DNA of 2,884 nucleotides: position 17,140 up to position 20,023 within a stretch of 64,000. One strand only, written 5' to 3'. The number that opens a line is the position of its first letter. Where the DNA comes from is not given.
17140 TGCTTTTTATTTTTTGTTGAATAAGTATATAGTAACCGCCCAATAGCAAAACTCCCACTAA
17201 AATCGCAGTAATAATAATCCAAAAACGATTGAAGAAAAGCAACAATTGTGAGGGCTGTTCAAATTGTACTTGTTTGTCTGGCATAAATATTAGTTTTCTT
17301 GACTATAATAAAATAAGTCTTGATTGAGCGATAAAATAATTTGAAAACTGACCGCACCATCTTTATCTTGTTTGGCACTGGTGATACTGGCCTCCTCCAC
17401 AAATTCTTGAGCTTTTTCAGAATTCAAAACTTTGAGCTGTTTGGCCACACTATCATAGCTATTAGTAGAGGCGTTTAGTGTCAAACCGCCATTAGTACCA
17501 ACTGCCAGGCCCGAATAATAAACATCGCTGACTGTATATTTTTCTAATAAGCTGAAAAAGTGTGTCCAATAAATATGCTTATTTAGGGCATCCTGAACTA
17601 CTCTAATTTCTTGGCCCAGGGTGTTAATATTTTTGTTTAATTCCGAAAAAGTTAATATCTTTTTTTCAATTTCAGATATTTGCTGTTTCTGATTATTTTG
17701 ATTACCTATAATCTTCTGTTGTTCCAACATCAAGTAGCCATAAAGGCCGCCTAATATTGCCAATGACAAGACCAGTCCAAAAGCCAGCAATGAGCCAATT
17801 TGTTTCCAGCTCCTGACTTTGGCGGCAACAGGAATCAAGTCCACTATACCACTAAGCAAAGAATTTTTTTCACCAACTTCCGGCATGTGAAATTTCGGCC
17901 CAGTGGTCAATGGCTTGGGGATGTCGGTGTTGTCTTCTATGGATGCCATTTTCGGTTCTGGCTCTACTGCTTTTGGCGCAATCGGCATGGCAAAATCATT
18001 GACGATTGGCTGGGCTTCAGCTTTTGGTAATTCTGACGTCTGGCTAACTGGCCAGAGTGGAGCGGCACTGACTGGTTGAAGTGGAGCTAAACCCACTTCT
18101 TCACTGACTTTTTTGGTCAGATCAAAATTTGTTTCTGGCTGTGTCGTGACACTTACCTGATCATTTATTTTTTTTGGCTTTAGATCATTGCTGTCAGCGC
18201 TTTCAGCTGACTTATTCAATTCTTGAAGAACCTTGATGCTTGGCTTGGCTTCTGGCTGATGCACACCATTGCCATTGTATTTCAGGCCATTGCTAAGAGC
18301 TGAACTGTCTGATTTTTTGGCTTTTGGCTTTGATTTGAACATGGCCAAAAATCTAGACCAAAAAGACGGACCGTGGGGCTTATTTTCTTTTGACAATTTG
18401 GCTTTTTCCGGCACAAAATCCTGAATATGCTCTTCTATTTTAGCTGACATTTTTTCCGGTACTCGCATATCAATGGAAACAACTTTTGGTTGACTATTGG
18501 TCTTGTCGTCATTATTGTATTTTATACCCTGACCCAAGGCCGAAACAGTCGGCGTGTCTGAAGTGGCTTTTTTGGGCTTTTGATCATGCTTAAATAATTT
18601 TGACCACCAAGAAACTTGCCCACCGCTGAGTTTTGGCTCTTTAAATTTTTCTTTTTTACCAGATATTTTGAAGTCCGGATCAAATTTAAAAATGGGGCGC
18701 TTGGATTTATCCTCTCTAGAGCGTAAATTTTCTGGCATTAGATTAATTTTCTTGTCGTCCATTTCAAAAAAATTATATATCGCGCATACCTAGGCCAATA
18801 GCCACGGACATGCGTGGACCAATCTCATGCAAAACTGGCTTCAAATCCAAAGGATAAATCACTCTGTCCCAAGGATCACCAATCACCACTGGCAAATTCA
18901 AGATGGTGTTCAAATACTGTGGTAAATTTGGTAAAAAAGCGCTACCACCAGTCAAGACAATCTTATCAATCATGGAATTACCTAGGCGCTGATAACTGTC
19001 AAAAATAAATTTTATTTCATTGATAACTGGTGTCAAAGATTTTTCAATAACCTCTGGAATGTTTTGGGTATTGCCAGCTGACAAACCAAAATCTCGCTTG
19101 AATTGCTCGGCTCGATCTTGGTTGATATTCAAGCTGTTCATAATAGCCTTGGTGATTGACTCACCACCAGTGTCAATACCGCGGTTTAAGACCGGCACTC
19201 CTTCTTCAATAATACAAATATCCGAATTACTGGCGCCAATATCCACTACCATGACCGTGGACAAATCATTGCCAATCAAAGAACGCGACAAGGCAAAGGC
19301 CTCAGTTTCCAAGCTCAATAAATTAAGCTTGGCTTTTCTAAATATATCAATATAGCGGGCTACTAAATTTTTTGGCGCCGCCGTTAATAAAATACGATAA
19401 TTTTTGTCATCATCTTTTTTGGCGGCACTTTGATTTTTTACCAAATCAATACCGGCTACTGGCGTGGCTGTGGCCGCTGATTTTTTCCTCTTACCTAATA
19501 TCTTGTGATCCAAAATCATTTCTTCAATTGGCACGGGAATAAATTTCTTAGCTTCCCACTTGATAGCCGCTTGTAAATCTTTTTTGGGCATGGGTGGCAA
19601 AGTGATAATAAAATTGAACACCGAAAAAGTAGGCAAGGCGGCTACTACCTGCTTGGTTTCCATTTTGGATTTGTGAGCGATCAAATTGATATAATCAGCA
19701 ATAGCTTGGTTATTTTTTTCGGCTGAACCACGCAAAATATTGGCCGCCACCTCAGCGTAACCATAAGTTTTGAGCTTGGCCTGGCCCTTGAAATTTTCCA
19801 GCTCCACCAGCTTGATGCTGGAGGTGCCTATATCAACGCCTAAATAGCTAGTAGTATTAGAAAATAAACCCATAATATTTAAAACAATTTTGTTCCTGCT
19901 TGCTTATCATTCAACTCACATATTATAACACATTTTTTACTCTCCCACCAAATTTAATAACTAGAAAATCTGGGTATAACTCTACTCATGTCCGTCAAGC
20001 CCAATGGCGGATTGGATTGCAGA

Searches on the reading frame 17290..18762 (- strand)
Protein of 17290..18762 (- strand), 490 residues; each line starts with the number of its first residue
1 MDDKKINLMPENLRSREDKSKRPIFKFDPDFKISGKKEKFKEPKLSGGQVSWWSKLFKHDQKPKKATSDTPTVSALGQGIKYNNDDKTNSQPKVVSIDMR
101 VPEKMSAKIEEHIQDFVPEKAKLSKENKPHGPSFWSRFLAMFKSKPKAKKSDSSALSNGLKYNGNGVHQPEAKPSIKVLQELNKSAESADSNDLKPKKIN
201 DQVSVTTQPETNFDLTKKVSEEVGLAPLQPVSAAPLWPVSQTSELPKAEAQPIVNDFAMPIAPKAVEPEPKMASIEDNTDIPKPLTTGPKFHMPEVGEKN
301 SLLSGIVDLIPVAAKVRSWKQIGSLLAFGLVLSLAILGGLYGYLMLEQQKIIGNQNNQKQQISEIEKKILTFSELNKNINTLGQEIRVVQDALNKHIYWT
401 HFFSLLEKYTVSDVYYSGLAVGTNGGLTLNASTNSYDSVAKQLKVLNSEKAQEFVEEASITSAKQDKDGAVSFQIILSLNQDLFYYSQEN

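Call 58: search_protein_families(library=pfam, proteins=[window:17290-18762:-], max_evalue=0.001)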
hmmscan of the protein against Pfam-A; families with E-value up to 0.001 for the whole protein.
window:17290-18762:- (490 aa): 0 families

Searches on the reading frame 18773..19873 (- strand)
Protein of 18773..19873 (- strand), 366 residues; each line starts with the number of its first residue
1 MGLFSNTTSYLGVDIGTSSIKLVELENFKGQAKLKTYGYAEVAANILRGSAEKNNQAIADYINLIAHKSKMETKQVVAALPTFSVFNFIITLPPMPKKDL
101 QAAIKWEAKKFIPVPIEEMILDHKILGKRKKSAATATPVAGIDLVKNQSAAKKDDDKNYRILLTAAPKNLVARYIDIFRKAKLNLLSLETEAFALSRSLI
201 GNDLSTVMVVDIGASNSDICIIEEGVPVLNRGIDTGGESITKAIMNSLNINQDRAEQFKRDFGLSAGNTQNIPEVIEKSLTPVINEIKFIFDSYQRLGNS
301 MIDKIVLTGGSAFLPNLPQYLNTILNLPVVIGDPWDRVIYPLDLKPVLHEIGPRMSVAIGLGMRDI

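Call 58: search_protein_families(library=pfam, proteins=[window:18773-19873:-], max_evalue=0.001)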
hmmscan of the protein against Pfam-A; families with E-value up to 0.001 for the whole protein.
window:18773-19873:- (366 aa): 5 families
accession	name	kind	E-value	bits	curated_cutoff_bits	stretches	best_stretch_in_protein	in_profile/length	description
PF11104.14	PilM_2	-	2e-45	155.6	27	2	154-365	122-339/340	Type IV pilus assembly protein PilM;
PF14450.12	FtsA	-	4.3e-15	56.6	31.8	1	208-341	1-114/127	Cell division protein FtsA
PF06723.19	MreB_Mbl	-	5.5e-11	42.3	27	2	205-263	145-209/327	MreB/Mbl protein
PF00022.25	Actin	-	0.00025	20.2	27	0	198-249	142-188/410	Actin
PF08841.16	DDR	-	0.00065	19.3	24.6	0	206-260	134-189/328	Diol dehydratase reactivase ATPase-like domain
